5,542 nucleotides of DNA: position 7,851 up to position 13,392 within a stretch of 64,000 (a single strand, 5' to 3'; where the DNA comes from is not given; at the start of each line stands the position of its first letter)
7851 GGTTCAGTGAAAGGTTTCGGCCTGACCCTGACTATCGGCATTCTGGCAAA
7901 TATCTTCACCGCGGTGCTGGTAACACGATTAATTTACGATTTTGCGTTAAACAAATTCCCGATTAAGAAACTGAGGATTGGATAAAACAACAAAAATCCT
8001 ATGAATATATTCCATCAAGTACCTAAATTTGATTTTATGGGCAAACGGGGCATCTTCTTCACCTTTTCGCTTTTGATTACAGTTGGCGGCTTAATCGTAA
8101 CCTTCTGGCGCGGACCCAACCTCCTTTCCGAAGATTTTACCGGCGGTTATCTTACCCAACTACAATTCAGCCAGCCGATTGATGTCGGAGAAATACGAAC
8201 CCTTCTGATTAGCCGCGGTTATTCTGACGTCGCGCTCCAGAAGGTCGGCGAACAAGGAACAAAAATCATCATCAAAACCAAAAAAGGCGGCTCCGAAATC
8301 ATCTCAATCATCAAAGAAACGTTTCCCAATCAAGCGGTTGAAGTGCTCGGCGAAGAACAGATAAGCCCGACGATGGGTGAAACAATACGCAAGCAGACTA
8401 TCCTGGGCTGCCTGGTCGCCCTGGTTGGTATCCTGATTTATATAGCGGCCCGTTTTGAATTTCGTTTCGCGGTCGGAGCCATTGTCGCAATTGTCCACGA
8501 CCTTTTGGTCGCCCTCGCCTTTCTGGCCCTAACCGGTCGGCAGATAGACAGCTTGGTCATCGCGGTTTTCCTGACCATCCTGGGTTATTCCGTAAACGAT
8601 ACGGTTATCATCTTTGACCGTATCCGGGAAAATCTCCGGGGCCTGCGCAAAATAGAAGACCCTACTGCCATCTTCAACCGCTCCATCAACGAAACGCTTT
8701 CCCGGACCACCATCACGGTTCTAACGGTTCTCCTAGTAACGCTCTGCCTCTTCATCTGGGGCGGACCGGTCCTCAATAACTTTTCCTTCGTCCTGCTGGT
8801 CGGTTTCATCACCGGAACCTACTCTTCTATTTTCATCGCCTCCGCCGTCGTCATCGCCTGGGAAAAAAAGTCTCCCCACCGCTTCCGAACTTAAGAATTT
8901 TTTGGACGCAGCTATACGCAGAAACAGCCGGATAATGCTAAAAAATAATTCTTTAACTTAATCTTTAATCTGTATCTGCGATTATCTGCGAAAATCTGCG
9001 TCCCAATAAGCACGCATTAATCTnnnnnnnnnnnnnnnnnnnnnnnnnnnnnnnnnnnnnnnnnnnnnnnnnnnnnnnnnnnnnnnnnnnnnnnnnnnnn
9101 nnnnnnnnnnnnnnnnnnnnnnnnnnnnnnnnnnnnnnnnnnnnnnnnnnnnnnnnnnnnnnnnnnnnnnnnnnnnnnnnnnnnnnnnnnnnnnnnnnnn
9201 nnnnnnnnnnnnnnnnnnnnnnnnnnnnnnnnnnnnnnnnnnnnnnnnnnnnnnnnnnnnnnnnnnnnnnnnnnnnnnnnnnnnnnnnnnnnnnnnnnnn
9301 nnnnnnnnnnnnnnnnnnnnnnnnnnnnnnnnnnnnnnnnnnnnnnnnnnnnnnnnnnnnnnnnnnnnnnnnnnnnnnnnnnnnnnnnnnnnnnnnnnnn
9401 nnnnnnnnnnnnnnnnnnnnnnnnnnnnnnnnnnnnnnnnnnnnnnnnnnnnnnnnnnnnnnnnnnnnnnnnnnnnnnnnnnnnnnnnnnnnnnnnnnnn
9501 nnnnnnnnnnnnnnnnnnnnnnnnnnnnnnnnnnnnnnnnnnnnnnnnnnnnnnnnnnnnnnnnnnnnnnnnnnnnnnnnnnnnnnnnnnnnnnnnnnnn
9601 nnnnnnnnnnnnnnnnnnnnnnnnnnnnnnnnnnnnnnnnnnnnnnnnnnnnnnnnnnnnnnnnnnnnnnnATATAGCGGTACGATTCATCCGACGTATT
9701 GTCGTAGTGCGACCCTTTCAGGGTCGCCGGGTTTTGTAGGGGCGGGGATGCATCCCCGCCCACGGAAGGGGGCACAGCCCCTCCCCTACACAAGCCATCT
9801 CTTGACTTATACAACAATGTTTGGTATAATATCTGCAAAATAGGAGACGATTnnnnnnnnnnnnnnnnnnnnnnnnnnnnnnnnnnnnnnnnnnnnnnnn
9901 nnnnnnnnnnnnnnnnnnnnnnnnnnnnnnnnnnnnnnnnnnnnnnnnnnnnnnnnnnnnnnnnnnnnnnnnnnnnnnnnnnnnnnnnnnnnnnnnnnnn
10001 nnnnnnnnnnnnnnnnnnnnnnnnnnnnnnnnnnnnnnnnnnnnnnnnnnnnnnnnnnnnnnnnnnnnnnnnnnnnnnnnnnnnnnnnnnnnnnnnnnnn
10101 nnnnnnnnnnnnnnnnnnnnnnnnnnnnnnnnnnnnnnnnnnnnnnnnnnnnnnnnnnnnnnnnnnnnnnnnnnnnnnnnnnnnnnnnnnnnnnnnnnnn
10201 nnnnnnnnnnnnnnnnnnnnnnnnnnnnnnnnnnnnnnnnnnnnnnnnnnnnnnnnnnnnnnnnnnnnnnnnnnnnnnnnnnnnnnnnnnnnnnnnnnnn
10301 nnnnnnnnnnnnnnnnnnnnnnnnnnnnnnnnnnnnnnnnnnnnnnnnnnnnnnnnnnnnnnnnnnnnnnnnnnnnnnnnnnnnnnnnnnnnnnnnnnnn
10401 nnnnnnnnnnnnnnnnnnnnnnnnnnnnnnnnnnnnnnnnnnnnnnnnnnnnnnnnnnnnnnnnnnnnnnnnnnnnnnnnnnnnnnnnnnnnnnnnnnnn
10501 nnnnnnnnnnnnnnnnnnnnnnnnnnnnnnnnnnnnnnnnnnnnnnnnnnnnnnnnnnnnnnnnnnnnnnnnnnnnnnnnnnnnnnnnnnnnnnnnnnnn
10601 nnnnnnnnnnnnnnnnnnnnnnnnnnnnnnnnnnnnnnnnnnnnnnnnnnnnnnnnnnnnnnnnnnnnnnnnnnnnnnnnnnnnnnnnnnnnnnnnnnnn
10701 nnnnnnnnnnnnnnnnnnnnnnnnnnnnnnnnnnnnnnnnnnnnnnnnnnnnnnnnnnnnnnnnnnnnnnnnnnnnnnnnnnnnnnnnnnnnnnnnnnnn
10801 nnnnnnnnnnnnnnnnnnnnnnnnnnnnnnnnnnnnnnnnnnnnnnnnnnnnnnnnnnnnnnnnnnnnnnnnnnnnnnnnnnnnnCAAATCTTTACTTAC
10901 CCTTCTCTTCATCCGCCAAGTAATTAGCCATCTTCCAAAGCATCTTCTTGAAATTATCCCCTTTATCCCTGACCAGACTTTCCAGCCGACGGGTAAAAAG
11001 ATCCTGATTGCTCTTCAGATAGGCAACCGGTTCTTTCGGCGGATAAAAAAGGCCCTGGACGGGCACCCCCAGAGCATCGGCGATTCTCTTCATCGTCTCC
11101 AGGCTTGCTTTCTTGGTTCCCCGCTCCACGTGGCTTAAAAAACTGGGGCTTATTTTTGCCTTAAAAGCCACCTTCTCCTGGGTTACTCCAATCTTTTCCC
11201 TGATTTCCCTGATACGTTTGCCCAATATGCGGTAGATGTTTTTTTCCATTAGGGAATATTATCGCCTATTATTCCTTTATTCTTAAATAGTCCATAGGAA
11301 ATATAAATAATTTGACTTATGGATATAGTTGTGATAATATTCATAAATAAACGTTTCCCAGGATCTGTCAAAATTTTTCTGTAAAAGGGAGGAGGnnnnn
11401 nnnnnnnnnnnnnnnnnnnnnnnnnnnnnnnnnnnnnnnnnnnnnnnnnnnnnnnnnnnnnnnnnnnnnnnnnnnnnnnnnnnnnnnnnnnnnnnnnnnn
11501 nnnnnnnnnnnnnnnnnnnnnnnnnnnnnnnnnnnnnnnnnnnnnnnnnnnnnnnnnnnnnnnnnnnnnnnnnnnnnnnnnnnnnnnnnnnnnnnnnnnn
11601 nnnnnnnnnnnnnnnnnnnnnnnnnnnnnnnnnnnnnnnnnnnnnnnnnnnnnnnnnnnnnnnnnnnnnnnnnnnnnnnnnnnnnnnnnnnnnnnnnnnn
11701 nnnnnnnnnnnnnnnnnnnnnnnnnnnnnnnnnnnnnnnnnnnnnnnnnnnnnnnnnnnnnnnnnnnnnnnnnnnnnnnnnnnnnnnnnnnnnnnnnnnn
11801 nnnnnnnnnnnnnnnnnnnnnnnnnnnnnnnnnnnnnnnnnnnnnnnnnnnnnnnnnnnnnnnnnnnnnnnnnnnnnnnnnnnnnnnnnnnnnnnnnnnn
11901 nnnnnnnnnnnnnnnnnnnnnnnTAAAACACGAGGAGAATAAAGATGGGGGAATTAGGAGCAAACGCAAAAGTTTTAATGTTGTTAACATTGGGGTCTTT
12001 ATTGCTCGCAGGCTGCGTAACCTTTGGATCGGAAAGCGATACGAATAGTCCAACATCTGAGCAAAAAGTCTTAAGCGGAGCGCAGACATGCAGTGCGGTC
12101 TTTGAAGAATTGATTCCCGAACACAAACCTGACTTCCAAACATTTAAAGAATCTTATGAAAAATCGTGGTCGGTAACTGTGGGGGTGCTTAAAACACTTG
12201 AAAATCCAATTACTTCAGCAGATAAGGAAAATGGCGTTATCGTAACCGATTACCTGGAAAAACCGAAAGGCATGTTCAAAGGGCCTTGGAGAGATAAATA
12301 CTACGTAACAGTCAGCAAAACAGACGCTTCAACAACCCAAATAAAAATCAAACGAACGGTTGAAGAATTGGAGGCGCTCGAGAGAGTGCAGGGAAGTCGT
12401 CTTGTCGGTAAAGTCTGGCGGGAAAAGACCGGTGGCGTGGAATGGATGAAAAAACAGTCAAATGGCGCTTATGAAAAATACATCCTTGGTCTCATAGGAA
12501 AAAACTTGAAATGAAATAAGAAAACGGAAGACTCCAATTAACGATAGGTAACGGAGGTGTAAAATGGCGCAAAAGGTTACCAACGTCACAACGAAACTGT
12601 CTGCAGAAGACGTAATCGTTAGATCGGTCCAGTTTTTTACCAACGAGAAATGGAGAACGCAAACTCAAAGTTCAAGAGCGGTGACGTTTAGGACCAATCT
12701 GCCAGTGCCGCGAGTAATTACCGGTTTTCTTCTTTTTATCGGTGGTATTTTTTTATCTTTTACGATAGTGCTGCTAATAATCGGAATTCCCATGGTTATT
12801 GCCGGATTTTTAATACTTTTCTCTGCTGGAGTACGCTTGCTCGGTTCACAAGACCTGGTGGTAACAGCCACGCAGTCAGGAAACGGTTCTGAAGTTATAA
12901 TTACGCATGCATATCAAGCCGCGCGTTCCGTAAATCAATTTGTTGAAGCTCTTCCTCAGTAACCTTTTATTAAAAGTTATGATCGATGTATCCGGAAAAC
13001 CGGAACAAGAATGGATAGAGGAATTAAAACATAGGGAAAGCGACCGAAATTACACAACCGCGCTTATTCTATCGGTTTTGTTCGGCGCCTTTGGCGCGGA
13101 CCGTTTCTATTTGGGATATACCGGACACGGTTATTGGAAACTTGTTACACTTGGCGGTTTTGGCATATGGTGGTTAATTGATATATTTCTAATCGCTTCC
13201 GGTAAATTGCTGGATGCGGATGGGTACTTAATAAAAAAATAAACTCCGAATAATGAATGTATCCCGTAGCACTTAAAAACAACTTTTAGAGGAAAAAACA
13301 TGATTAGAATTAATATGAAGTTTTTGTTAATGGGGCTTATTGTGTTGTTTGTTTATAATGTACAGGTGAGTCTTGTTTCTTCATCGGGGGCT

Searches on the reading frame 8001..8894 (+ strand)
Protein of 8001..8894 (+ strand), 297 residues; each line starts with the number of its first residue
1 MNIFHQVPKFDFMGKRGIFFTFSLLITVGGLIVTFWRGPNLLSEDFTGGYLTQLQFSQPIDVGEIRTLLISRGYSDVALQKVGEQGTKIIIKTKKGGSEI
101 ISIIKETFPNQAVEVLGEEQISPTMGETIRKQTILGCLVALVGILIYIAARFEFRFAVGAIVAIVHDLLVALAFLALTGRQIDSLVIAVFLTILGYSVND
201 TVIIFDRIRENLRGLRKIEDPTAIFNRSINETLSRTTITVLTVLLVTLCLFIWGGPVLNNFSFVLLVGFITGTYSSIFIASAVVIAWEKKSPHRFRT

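Call 17: search_protein_families(library=pfam, proteins=[window:8001-8894:+], max_evalue=0.001)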
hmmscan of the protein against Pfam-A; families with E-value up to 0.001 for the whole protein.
window:8001-8894:+ (297 aa): 1 family
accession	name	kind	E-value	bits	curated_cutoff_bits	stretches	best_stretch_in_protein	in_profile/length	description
PF02355.23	SecD_SecF_C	-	2.5e-60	203.6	20.5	1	112-289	12-188/189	Protein export membrane protein SecD/SecF, C-terminal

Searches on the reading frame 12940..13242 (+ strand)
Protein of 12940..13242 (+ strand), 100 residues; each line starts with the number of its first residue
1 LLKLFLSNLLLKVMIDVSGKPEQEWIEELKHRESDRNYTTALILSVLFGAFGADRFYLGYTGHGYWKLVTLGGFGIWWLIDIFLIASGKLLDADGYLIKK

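Call 17: search_protein_families(library=pfam, proteins=[window:12940-13242:+], max_evalue=0.001)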
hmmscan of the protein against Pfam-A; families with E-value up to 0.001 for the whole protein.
window:12940-13242:+ (100 aa): 1 family
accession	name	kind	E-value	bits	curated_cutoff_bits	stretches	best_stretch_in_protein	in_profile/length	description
PF05154.21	TM2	-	6.4e-19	68.3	27.9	1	35-83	2-51/51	TM2 domain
